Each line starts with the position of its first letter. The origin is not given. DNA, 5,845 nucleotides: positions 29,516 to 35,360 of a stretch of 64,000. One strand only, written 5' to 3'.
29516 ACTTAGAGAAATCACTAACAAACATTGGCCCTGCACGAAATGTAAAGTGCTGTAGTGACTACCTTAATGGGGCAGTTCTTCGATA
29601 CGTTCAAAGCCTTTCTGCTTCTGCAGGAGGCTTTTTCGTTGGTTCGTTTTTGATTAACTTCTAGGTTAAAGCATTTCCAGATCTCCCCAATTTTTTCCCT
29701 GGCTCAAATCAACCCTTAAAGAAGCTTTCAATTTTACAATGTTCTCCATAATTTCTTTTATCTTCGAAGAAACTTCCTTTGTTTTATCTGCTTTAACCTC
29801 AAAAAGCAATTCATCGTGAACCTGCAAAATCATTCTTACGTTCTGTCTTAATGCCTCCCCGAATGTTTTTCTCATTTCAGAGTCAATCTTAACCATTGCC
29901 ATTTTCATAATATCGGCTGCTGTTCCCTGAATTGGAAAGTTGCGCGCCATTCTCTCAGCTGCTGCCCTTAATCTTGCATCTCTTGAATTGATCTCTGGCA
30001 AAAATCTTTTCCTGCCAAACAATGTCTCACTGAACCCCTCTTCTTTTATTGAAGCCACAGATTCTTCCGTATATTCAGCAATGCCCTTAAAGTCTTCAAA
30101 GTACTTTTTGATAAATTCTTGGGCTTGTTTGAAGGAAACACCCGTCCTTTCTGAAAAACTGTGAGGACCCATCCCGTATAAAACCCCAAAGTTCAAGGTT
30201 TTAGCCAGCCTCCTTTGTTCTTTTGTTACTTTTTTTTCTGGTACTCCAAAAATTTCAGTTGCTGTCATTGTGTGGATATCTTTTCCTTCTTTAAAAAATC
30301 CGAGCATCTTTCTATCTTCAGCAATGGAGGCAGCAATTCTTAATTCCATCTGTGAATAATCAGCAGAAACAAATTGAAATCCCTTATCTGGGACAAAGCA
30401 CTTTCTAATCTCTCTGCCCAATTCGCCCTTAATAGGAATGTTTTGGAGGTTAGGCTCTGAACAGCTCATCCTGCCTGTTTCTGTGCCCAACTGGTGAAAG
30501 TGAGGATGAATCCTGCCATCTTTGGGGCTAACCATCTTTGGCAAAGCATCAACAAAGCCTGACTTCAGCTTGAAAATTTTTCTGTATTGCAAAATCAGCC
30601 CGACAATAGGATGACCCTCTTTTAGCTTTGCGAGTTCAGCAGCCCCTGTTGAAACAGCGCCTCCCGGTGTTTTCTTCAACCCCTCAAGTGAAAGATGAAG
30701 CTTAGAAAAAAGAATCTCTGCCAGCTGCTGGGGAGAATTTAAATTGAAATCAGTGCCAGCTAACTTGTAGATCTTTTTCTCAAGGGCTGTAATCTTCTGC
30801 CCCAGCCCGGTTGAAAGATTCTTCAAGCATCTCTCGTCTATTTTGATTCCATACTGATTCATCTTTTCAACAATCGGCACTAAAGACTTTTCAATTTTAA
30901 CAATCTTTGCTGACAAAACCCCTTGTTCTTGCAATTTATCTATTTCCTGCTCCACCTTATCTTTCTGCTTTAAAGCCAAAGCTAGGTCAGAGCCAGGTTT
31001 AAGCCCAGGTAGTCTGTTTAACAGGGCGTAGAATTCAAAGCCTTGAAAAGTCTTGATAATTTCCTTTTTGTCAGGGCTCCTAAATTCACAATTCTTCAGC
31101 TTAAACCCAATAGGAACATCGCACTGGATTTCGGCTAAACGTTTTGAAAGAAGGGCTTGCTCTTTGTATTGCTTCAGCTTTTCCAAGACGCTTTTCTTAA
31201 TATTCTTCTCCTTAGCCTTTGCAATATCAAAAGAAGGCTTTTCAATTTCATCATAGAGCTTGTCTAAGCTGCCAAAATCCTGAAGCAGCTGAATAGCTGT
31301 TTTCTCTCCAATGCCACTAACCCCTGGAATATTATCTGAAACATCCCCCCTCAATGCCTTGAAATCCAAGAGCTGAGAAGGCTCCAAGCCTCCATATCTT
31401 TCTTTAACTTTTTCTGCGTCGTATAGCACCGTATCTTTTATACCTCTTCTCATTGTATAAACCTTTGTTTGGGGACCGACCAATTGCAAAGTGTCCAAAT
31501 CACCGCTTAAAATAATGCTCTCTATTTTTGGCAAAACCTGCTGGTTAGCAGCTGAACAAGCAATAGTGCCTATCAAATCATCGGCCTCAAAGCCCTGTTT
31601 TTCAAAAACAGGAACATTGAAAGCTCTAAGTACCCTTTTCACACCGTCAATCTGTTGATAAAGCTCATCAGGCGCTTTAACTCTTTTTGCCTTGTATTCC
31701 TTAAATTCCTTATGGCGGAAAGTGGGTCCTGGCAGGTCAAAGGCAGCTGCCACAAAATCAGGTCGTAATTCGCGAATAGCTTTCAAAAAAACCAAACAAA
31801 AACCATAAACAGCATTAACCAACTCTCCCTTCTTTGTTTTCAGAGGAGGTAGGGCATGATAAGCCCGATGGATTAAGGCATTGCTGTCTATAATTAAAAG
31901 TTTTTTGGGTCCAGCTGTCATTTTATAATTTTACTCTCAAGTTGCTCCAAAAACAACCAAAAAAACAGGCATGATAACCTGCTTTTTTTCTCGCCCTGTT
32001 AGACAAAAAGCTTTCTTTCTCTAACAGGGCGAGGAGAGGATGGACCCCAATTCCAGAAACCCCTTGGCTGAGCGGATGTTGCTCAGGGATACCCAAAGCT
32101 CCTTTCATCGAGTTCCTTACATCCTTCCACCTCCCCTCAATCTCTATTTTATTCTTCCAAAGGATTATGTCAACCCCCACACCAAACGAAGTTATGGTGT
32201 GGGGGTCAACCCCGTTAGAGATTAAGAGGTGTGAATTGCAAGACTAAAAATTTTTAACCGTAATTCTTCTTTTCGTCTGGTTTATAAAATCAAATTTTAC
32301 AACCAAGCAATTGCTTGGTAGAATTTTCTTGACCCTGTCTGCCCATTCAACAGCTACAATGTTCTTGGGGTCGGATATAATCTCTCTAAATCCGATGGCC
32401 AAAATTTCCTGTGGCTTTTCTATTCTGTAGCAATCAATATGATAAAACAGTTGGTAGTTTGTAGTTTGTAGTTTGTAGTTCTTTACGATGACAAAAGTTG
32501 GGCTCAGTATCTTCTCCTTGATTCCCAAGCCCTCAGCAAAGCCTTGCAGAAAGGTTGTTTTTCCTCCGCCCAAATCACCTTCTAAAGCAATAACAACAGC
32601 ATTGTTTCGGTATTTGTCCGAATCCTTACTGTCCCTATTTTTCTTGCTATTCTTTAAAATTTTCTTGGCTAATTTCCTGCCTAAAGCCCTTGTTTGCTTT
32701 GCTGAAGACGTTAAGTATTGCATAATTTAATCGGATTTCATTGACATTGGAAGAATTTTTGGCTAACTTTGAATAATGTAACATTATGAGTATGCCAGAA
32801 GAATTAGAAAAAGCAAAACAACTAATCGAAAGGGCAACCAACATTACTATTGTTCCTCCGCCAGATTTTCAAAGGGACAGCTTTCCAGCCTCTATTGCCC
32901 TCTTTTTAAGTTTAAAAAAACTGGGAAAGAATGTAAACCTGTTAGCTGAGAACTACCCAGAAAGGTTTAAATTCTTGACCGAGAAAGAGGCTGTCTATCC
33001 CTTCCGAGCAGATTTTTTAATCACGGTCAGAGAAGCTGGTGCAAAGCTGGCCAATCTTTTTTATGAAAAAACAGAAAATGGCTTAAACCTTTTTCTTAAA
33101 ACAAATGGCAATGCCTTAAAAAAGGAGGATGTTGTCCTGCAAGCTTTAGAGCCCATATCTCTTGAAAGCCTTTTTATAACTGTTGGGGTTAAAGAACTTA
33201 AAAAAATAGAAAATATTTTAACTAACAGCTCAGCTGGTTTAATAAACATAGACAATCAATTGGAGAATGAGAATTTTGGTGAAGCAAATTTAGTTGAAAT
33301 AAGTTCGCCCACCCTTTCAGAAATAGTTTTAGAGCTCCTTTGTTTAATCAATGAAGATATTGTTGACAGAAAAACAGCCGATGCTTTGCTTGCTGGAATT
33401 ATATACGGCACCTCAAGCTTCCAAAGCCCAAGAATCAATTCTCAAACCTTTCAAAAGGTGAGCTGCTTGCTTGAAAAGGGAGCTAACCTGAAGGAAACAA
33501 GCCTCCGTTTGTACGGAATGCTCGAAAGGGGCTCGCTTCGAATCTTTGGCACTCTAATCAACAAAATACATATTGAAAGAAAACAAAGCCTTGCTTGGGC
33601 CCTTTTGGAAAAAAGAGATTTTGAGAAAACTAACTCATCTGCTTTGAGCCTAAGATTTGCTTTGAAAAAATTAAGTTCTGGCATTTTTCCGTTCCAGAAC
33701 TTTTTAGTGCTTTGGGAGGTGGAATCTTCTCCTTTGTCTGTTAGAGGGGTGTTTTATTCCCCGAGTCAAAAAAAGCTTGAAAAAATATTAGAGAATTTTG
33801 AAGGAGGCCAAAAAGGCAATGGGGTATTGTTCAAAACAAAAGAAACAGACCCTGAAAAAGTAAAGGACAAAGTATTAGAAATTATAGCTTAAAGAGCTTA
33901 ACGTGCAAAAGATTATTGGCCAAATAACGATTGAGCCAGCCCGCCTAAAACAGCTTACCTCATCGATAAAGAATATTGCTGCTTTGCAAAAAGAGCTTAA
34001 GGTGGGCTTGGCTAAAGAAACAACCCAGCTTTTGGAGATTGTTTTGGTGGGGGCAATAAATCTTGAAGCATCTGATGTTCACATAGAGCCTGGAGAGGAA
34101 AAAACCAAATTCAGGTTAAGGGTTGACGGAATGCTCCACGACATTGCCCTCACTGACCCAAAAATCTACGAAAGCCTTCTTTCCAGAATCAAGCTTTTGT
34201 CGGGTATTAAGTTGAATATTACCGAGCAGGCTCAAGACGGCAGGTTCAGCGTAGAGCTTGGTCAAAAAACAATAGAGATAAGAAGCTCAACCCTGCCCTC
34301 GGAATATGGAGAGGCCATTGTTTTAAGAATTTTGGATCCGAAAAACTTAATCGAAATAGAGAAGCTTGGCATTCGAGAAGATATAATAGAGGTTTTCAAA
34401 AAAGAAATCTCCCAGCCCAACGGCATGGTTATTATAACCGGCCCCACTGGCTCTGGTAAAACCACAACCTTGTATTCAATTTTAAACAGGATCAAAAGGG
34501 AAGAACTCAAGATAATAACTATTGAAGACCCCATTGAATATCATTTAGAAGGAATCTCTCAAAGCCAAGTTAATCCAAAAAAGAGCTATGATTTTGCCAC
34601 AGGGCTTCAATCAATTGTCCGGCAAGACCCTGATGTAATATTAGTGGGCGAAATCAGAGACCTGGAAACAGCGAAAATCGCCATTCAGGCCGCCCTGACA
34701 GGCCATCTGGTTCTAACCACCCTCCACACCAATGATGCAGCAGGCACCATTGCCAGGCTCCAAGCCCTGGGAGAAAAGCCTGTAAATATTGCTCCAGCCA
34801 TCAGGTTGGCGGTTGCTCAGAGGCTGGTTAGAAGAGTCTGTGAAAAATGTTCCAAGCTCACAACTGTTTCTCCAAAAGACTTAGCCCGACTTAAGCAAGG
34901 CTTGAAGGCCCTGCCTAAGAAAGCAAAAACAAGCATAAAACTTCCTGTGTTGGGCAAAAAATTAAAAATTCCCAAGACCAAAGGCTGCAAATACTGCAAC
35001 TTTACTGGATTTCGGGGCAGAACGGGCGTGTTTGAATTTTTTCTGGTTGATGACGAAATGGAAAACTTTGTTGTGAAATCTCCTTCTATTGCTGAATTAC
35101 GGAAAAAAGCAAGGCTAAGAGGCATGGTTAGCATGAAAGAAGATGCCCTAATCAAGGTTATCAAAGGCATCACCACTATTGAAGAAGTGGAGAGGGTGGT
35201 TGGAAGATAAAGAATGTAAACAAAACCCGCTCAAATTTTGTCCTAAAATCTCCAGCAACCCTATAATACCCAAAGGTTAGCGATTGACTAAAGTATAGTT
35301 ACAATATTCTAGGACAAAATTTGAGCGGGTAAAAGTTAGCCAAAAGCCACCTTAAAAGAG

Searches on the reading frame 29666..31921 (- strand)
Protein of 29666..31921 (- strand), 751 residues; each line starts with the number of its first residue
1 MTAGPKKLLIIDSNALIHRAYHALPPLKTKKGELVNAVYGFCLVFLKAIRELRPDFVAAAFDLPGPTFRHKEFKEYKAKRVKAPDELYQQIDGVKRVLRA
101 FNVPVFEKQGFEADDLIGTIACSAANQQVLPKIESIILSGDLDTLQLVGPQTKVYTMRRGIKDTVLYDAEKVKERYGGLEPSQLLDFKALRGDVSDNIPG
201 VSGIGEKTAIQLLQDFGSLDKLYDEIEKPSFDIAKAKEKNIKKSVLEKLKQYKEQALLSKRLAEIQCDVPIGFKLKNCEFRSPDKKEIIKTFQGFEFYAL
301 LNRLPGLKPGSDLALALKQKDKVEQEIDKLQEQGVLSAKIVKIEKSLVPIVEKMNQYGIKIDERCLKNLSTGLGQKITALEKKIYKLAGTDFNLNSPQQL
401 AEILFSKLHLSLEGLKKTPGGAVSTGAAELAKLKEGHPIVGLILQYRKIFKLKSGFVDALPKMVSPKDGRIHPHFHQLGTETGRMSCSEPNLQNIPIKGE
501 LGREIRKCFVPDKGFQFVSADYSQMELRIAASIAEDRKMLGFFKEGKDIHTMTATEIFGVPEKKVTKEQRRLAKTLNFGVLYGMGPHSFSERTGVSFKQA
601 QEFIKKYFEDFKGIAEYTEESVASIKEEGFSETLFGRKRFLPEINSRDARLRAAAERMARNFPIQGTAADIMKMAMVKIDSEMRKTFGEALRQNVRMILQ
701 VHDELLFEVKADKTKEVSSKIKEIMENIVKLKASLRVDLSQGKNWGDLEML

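Call 11: search_protein_families(library=pfam, proteins=[window:29666-31921:-], max_evalue=0.001)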
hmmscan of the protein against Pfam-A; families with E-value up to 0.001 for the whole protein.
window:29666-31921:- (751 aa): 3 families
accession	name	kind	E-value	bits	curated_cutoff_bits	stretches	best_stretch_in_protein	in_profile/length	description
PF00476.26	DNA_pol_A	-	2.4e-147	491.3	34.3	1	365-747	3-381/381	DNA polymerase family A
PF02739.22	5_3_exonuc_N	-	1.2e-50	171.8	34.3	1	7-177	1-164/164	5'-3' exonuclease, N-terminal resolvase-like domain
PF01367.25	5_3_exonuc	-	3.2e-32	111.3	40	1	180-285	2-96/97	5'-3' exonuclease, C-terminal SAM fold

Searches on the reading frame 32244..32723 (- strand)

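Call 77: search_protein_families(library=pfam, proteins=[window:32244-32723:-], max_evalue=0.0001)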
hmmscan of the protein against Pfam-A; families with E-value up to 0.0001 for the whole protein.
window:32244-32723:- (159 aa): 1 family
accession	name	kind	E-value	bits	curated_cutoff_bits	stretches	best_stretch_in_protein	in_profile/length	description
PF02367.23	TsaE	-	5e-34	117.4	26.6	1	6-153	2-127/128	Threonylcarbamoyl adenosine biosynthesis protein TsaE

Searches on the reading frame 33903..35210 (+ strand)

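Call 11: search_protein_families(library=pfam, proteins=[window:33903-35210:+], max_evalue=0.001)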
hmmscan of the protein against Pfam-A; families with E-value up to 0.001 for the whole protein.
window:33903-35210:+ (435 aa): 9 families
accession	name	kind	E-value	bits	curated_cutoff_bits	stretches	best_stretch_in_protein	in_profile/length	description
PF00437.27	T2SSE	-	1.3e-115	386.5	24.9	1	42-431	10-370/370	Type II/IV secretion system protein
PF20720.3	nSTAND3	-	2e-06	28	27.2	1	168-211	12-55/155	Novel STAND NTPase 3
PF25199.1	nSTAND_NTPase5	-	2e-05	24.9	34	1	154-216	21-85/145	Novel STAND NTPase 5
PF13191.12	AAA_16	-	0.00017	22.5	32.6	1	170-221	22-64/167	AAA ATPase domain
PF13401.12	AAA_22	-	0.00017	22.3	27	0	173-208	5-40/130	AAA domain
PF03266.21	NTPase_1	-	0.0003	21.1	23.9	0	176-204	2-30/168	NTPase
PF02492.25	cobW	-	0.00057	19.9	20.7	0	176-206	3-34/180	CobW/HypB/UreG, nucleotide-binding domain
PF13173.12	AAA_14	-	0.00077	19.9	27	0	174-262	3-82/129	AAA domain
PF04851.21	ResIII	-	0.00092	19.6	22.5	0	160-206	10-58/164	Type III restriction enzyme, res subunit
